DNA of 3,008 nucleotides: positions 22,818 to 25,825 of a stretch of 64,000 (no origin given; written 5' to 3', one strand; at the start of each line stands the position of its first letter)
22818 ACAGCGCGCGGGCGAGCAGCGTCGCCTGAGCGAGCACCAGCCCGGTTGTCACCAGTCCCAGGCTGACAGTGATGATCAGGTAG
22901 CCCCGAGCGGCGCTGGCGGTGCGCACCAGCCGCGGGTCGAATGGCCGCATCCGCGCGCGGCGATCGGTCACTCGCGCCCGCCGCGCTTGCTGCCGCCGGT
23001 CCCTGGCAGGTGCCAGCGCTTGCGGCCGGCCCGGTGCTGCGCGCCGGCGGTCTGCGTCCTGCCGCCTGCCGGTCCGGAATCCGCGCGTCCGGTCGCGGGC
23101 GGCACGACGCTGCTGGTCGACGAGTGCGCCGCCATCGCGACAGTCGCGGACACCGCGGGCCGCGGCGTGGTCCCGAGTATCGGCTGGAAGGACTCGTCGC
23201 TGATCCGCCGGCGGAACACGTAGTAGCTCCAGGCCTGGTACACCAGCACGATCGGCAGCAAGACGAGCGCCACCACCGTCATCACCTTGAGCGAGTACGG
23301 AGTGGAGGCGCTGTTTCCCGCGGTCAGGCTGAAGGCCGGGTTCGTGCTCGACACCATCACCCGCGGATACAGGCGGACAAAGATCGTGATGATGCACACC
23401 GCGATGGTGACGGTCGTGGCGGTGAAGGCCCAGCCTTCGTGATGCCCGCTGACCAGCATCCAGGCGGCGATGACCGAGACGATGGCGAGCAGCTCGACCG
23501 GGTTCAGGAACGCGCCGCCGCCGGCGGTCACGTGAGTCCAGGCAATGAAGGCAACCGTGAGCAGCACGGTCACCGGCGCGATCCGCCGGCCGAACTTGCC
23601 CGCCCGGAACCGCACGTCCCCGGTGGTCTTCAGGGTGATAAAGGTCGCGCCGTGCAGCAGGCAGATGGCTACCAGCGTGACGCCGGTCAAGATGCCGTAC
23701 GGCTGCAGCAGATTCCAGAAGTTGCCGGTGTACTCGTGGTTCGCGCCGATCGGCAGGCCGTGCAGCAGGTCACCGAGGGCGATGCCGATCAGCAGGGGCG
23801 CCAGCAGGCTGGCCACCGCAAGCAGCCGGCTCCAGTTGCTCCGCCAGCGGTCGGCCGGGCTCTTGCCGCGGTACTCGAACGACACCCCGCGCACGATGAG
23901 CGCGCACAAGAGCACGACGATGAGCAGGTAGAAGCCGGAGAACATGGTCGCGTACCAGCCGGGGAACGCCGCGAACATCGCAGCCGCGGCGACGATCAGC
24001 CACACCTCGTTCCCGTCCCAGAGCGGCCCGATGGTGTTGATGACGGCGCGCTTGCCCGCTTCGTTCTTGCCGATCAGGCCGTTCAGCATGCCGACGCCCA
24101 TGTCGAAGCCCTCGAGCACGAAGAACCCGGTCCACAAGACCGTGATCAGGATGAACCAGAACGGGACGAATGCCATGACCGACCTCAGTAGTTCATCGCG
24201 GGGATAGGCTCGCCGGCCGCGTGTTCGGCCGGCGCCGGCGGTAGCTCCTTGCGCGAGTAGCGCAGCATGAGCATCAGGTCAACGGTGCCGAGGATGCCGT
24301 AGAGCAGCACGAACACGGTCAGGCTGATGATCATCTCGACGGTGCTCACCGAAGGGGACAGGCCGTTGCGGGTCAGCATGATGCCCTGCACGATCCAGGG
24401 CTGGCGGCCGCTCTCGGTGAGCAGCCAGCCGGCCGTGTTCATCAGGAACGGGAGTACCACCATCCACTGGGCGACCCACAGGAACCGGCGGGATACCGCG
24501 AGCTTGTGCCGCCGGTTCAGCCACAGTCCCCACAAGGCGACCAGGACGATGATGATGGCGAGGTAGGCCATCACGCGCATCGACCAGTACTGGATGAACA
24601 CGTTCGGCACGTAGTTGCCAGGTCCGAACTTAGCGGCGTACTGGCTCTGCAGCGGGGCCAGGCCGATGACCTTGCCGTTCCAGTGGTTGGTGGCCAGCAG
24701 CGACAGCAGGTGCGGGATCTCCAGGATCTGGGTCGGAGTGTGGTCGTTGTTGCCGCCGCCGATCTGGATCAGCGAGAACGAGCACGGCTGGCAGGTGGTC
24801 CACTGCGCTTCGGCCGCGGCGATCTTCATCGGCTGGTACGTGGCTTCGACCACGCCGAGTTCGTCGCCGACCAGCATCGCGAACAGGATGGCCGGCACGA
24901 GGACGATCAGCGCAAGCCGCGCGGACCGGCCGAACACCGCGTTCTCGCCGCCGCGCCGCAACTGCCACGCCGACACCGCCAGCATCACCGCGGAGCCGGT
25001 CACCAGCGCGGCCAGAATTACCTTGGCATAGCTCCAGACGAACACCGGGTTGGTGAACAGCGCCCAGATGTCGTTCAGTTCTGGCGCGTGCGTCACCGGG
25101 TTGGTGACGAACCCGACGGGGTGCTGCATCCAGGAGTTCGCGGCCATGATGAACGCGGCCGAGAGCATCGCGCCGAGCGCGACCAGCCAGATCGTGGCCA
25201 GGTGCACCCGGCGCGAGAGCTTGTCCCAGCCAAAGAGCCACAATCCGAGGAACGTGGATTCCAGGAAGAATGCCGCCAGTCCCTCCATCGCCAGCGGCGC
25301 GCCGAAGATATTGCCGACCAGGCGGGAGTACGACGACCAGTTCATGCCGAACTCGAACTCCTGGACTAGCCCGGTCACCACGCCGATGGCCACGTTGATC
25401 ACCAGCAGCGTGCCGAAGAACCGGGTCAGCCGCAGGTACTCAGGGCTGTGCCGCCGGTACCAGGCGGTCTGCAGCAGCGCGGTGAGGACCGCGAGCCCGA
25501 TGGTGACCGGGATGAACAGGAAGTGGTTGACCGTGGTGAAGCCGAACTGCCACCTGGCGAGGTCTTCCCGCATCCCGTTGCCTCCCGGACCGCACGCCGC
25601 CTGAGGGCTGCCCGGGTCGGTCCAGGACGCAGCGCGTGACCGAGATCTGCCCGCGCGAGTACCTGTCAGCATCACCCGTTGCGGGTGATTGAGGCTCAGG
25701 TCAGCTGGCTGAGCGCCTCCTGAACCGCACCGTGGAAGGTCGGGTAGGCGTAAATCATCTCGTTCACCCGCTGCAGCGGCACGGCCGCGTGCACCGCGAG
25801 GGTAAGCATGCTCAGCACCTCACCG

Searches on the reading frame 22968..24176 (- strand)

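Call 31: search_protein_families(library=pfam, proteins=[window:22968-24176:-], max_evalue=0.001)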
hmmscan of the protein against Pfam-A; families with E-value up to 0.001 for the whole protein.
window:22968-24176:- (402 aa): 1 family
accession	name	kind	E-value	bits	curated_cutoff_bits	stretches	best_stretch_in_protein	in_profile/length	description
PF02322.20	Cyt_bd_oxida_II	-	1.9e-100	336.6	35.6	1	6-321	4-302/302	Cytochrome bd terminal oxidase subunit II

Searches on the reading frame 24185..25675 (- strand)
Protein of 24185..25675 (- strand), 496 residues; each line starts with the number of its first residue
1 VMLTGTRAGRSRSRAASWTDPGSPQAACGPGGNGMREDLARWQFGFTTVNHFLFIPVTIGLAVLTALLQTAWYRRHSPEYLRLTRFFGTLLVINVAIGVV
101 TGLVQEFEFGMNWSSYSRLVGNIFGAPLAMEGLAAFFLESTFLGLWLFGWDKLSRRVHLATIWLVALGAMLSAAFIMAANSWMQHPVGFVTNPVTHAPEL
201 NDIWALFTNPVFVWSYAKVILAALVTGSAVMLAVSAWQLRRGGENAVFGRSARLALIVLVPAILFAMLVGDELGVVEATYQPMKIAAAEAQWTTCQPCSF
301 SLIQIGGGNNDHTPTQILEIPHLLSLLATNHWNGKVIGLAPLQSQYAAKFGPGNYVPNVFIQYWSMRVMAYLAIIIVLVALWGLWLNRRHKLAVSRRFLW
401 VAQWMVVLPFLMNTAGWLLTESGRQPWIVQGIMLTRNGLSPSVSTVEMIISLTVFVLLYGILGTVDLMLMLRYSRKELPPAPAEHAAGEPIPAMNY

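Call 31: search_protein_families(library=pfam, proteins=[window:24185-25675:-], max_evalue=0.001)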
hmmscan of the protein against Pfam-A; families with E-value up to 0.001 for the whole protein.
window:24185-25675:- (496 aa): 1 family
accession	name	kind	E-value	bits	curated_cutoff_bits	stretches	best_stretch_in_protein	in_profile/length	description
PF01654.22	Cyt_bd_oxida_I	-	2.1e-148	494.8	26.2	1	39-477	1-417/418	Cytochrome bd terminal oxidase subunit I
